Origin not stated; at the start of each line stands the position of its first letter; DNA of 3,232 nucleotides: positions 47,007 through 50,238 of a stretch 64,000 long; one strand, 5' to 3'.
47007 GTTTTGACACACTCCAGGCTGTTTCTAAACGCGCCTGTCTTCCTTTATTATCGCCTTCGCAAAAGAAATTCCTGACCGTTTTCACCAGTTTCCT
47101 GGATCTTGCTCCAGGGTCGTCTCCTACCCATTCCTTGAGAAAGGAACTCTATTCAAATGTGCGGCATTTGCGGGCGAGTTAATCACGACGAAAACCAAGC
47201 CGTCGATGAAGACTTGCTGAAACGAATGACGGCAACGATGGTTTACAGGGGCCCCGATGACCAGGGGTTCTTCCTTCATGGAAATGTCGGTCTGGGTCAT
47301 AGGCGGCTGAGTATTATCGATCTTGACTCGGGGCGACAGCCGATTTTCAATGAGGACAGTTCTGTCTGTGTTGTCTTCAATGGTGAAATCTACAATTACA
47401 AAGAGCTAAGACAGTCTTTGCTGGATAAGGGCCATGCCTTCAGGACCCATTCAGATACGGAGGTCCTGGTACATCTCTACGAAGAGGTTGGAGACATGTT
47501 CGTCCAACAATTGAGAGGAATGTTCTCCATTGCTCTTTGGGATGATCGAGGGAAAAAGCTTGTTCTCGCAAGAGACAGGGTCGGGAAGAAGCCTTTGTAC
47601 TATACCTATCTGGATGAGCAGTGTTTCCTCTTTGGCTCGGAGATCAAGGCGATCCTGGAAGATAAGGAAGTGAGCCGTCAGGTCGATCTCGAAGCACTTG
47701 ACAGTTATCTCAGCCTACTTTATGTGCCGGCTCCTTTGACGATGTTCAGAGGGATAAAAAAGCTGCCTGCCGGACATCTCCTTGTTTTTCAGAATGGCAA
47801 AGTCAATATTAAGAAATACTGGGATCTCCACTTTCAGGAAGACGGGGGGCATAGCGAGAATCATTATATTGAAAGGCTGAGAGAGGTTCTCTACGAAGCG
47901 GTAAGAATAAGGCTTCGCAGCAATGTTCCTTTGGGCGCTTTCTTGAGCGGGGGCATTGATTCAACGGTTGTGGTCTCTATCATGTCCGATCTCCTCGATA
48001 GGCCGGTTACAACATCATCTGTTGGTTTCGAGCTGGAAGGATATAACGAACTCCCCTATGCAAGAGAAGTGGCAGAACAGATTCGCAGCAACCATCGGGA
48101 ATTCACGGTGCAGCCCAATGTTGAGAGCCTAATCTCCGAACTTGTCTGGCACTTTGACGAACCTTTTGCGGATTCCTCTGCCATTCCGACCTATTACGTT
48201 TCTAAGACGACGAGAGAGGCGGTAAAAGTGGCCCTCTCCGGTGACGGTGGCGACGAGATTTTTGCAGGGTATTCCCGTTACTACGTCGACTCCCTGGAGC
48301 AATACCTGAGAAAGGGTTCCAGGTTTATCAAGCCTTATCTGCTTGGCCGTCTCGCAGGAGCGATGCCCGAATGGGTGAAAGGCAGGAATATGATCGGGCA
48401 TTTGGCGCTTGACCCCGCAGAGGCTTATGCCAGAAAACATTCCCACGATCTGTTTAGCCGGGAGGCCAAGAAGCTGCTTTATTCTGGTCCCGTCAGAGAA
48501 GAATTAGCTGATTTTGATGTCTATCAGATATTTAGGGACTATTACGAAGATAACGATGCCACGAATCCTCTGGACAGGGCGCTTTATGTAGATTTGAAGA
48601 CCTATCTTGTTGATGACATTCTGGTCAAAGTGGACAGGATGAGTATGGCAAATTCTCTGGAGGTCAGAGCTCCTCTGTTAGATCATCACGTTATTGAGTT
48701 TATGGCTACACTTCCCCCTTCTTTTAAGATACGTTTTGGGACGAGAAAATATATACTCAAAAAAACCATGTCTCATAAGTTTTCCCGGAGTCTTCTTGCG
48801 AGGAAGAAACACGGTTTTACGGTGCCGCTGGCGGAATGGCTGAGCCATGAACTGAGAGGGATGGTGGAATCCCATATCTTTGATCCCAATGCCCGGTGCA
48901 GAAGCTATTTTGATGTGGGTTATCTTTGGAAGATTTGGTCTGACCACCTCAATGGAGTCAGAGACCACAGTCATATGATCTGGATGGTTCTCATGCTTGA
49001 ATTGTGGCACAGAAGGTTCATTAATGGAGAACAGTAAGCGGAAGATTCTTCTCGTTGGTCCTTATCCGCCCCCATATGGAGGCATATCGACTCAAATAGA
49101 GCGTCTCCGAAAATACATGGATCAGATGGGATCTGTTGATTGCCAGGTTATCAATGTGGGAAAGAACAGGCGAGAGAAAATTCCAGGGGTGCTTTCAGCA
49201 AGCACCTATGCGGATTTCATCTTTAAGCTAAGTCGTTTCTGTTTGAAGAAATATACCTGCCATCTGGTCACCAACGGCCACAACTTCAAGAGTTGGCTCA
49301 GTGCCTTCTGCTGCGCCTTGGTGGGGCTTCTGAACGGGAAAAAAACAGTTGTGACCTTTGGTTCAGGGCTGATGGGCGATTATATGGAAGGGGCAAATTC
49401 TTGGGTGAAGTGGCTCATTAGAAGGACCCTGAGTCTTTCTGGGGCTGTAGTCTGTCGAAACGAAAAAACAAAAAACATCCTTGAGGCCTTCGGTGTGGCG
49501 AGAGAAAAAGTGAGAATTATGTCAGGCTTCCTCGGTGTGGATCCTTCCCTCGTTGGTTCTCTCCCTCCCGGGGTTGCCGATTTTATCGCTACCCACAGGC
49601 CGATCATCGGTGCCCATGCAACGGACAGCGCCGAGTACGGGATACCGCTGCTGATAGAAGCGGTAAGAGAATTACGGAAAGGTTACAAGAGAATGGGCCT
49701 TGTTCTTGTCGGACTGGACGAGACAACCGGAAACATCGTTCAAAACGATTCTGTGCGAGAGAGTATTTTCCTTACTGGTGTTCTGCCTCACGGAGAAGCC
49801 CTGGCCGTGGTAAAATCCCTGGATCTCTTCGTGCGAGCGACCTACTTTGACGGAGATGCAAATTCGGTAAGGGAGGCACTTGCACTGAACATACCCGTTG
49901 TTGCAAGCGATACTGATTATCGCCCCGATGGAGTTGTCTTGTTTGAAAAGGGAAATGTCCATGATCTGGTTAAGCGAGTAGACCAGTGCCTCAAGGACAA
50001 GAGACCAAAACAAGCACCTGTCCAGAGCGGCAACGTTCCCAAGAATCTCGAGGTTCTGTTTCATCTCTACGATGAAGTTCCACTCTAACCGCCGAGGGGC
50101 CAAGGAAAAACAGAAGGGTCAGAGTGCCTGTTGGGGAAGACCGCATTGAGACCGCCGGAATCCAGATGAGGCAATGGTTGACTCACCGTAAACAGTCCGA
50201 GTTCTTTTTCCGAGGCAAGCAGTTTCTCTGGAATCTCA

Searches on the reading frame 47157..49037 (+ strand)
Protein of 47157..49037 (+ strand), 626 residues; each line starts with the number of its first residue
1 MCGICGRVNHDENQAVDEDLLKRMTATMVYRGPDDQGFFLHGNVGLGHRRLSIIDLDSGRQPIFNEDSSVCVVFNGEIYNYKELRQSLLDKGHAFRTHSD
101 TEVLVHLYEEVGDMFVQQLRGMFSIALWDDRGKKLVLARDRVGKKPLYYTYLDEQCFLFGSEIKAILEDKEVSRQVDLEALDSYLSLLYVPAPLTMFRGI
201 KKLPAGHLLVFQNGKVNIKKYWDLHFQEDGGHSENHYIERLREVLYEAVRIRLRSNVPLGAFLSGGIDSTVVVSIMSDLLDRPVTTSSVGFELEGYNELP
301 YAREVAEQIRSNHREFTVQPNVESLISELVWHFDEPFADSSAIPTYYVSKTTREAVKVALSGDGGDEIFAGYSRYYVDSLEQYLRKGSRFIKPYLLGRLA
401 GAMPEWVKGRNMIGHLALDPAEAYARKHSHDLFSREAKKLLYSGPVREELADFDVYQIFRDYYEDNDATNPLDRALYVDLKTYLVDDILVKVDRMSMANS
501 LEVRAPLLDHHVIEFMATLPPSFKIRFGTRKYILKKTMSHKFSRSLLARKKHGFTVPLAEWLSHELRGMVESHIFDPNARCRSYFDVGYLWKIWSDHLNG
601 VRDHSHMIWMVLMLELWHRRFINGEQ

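Call 61: search_protein_families(library=ncbifam, proteins=[window:47157-49037:+], max_evalue=0.00001)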
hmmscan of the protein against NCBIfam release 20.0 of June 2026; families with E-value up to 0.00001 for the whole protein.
window:47157-49037:+ (626 aa): 9 families
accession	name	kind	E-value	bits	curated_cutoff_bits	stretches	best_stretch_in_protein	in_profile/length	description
TIGR03108.1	eps_aminotran_1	hypoth_equivalog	1.8e-201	671.1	816.9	1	1-617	1-624/628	XrtA/PEP-CTERM system amidotransferase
TIGR01536.1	asn_synth_AEB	equivalog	2.4e-150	502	267.1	1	2-554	1-517/517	asparagine synthase (glutamine-hydrolyzing)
TIGR03104.1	trio_amidotrans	equivalog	3.4e-130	435.1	570.1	2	1-375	1-383/589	N-acetylglutaminylglutamine amidotransferase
NF006949.0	PRK09431.1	equivalog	1.9e-95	320.5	499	3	1-169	1-168/554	asparagine synthase B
NF033535.1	lass_lactam_cya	exception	7.8e-81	272.5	525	2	1-370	1-377/668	lasso peptide isopeptide bond-forming cyclase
NF033561.1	macrolact_Ik_Al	subfamily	1.6e-20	73.2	300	1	109-373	69-335/561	albusnodin/ikarugamycin family macrolactam cyclase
NF001484.0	PRK00331.1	subfamily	9e-15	54.1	381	1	40-169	63-201/601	isomerizing glutamine--fructose-6-phosphate transaminase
TIGR01135.1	glmS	equivalog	1.6e-13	50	418.05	1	41-169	63-200/607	glutamine--fructose-6-phosphate transaminase (isomerizing)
TIGR01134.1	purF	equivalog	1.6e-12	47.5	350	1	40-176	62-209/432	amidophosphoribosyltransferase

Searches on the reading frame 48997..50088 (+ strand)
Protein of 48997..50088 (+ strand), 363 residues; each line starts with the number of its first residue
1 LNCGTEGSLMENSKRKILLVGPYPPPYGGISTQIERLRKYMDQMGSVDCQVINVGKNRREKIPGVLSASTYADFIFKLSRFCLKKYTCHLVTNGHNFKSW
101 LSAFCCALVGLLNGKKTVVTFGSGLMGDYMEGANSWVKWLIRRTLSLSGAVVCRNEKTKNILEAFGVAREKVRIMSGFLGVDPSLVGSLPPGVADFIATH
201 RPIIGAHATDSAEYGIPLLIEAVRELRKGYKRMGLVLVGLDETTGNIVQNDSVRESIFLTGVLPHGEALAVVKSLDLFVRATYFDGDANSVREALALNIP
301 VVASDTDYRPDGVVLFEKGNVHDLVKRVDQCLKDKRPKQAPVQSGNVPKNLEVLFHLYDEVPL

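Call 61: search_protein_families(library=ncbifam, proteins=[window:48997-50088:+], max_evalue=0.00001)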
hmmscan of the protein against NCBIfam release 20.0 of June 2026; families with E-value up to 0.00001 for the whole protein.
window:48997-50088:+ (363 aa): 3 families
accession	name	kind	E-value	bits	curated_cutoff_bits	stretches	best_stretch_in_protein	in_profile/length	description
NF047684.1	TeichurnBiosyTuaC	equivalog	6.2e-08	32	550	1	213-337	231-357/391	teichuronic acid biosynthesis protein TuaC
NF038295.1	EPS_HpsP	equivalog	7.8e-06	25.1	550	0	139-322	146-335/388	hormogonium polysaccharide biosynthesis glycosyltransferase HpsP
NF038229.1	Glyco4_Geo_Pelo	equivalog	9.7e-06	24.8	400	0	219-305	179-268/338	GPMC system family 4 glycosyltransferase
